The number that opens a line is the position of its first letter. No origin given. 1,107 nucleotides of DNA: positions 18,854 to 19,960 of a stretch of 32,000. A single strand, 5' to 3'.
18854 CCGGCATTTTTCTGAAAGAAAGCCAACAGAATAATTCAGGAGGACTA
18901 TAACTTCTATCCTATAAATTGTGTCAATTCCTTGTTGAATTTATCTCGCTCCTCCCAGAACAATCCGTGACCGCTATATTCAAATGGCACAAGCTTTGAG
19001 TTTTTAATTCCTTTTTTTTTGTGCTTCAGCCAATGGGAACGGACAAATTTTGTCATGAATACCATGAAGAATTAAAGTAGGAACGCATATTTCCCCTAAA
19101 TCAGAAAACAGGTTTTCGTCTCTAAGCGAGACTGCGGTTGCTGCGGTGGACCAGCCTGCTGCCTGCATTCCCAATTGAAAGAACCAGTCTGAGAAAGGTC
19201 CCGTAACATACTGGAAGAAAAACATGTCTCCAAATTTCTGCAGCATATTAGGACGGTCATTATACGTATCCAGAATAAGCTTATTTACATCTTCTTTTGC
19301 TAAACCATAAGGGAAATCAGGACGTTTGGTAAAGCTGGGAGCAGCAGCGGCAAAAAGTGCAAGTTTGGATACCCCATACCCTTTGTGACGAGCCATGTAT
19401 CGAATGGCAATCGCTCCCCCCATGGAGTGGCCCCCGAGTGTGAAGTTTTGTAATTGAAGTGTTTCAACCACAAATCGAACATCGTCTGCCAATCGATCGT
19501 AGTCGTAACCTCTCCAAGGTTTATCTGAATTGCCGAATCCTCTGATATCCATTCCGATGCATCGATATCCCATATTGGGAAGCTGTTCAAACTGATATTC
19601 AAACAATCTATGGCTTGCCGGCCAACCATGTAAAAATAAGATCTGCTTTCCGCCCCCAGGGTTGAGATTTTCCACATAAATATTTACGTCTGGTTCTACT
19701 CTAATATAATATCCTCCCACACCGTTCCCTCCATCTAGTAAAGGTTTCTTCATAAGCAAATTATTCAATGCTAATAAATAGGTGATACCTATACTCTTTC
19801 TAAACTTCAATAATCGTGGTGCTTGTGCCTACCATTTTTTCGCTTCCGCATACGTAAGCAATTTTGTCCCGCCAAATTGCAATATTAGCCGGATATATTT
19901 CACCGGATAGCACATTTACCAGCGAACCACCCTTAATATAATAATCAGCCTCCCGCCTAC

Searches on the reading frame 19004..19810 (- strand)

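Call 6: search_protein_families(library=ncbifam, proteins=[window:19004-19810:-], max_evalue=1e-10)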
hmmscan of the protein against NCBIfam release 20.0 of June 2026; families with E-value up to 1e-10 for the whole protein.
window:19004-19810:- (268 aa): 11 families
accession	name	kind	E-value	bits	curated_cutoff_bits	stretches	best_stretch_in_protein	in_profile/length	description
NF050089.1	i_nPHAscl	equivalog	2e-19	69.7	300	1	51-156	15-118/288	intracellular short-chain-length polyhydroxyalkanoate depolymerase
TIGR02427.1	protocat_pcaD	equivalog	1.2e-17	64.1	255.85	1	53-157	12-114/251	3-oxoadipate enol-lactonase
NF011457.0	PRK14875.1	equivalog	5.3e-17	61.8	307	1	47-157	125-233/372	acetoin dehydrogenase dihydrolipoyllysine-residue acetyltransferase subunit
NF051488.1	bifunc_PcaDC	exception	2.3e-16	59.9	390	1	57-262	15-213/375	bifunctional 3-oxoadipate enol-lactonase/4-carboxymuconolactone decarboxylase PcaDC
NF002938.0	PRK03592.1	equivalog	4.6e-16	59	241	1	49-167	25-140/298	haloalkane dehalogenase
TIGR01250.1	pro_imino_pep_2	subfamily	3.6e-13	49.7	167.65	1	37-142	8-117/288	proline iminopeptidase-family hydrolase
NF002043.0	PRK00870.1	subfamily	3.7e-13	49.6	265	1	45-143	38-137/302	haloalkane dehalogenase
TIGR01738.1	bioH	equivalog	1.1e-12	48.1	206.95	0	53-186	3-128/245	pimeloyl-ACP methyl ester esterase BioH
NF058580.1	lipase_V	equivalog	2.5e-11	43.7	300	1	43-136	14-105/230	EstV family lipase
TIGR03695.1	menH_SHCHC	equivalog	2.9e-11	43.3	208.55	1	55-152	3-101/252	2-succinyl-6-hydroxy-2,4-cyclohexadiene-1-carboxylate synthase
NF004514.1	PRK05855.1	equivalog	6.5e-11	41.5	455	1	40-138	8-108/578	SDR family oxidoreductase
